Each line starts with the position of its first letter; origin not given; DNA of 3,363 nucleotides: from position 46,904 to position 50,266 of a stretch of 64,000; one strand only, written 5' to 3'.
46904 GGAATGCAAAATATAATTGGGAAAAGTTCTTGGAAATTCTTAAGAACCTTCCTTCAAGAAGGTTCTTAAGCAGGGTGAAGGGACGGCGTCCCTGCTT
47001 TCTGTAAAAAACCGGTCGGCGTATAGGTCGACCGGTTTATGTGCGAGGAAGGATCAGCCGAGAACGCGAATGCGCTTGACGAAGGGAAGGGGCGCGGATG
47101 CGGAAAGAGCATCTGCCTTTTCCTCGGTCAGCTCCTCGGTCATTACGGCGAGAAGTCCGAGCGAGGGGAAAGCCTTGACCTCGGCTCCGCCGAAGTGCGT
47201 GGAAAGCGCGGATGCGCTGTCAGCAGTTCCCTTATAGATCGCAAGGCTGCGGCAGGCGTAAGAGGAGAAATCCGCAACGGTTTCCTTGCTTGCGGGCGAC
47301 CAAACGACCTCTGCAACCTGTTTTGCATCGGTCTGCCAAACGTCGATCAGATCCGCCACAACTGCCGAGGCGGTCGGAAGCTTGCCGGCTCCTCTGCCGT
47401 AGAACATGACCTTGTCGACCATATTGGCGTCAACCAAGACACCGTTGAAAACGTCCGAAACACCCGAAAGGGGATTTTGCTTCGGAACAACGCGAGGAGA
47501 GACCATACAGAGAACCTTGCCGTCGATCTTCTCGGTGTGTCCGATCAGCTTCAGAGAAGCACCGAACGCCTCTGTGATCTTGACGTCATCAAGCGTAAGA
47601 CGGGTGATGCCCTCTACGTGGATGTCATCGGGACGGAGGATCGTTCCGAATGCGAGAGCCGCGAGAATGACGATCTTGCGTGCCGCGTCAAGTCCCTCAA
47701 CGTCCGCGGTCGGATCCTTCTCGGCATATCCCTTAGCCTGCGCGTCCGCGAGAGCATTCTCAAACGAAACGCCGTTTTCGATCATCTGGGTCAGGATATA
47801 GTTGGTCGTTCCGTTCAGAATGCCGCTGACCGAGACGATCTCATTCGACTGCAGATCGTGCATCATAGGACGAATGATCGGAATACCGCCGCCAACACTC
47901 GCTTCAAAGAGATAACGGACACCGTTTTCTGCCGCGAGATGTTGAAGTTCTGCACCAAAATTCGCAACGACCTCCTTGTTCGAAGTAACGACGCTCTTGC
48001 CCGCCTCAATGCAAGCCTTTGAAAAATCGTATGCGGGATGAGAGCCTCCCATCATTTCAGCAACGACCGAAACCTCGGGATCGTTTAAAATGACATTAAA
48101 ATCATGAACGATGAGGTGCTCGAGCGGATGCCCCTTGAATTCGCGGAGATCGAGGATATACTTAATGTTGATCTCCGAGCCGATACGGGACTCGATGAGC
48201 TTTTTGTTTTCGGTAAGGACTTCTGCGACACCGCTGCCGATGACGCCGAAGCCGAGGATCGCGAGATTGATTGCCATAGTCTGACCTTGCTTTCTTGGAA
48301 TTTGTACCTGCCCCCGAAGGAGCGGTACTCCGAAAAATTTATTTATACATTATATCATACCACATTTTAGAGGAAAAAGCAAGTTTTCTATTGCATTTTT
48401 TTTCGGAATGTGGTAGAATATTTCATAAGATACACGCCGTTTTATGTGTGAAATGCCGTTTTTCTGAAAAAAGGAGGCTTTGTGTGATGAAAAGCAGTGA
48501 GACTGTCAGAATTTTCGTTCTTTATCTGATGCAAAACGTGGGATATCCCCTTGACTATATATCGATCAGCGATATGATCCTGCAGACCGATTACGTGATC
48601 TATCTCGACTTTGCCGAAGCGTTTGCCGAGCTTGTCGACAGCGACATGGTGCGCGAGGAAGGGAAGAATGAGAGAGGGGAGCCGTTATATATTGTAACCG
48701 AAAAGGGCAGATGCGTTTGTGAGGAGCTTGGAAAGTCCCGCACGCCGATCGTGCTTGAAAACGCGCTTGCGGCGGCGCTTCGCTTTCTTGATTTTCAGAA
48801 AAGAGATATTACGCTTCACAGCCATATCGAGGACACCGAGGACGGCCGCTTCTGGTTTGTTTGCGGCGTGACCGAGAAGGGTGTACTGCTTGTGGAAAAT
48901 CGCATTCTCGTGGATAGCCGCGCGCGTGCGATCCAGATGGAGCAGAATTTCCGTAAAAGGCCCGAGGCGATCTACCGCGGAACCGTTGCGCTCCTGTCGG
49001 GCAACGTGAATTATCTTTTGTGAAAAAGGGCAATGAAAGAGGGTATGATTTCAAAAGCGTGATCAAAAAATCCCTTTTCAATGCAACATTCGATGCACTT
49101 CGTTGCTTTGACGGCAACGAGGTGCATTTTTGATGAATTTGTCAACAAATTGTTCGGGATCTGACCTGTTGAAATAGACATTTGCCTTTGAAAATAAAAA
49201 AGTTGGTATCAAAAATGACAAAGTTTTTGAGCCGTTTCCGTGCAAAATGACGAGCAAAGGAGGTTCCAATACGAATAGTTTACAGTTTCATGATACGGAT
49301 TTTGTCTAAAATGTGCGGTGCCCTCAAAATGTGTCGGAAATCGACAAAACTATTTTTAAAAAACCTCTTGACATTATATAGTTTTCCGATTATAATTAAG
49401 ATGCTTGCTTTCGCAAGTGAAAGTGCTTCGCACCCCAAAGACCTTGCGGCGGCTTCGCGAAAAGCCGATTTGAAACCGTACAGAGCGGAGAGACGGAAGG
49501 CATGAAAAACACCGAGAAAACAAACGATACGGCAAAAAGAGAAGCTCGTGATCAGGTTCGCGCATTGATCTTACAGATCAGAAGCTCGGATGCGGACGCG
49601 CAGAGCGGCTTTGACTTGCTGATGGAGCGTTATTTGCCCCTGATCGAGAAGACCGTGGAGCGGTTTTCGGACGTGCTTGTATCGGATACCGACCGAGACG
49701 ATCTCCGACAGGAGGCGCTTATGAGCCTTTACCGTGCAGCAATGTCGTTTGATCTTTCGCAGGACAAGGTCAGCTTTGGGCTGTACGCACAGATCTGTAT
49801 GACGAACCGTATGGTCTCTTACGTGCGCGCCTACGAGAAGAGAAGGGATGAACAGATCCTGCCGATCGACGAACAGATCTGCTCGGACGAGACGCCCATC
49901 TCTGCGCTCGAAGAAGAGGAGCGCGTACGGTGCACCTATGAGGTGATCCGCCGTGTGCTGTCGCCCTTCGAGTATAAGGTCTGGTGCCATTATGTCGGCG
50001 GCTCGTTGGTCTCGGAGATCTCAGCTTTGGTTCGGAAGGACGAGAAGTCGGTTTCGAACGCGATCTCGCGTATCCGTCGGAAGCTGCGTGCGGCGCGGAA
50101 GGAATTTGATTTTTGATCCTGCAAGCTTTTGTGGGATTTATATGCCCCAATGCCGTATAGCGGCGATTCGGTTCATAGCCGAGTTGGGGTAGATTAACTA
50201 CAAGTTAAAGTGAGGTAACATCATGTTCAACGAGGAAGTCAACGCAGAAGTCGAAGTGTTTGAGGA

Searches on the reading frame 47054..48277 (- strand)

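Call 76: search_protein_families(library=pfam, proteins=[window:47054-48277:-], max_evalue=0.0001)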
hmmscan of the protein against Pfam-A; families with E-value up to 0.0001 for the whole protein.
window:47054-48277:- (407 aa): 2 families
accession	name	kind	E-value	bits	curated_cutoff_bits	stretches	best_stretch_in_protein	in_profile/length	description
PF00742.24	Homoserine_dh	-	1.6e-62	210.8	22.9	1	133-311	1-173/173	Homoserine dehydrogenase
PF03447.22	NAD_binding_3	-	1.6e-10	42.1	24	1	9-125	1-116/116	Homoserine dehydrogenase, NAD binding domain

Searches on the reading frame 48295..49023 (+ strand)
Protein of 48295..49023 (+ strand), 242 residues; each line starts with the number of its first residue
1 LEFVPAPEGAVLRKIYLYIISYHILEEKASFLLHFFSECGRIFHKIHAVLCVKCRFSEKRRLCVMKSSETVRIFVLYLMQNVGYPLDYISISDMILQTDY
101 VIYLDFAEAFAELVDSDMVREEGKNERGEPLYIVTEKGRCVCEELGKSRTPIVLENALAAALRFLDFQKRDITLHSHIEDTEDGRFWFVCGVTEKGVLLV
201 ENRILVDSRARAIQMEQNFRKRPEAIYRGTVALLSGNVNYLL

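Call 76: search_protein_families(library=pfam, proteins=[window:48295-49023:+], max_evalue=0.0001)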
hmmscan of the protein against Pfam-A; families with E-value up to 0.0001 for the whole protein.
window:48295-49023:+ (242 aa): 1 family
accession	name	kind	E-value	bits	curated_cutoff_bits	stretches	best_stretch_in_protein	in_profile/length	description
PF14277.12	DUF4364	-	2.5e-29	102.6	26.9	1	72-234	2-162/162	Domain of unknown function (DUF4364)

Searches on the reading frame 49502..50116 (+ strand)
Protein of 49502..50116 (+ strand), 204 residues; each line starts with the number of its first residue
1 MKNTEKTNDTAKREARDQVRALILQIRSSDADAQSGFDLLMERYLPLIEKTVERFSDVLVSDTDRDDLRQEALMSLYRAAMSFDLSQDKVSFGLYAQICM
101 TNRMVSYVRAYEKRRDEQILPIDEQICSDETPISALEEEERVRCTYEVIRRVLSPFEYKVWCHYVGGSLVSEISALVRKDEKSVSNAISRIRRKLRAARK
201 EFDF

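Call 76: search_protein_families(library=pfam, proteins=[window:49502-50116:+], max_evalue=0.0001)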
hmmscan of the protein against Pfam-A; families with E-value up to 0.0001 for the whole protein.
window:49502-50116:+ (204 aa): 1 family
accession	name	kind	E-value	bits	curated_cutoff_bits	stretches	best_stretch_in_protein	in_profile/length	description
PF04542.20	Sigma70_r2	-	1e-08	35.2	24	1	40-111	1-68/71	Sigma-70 region 2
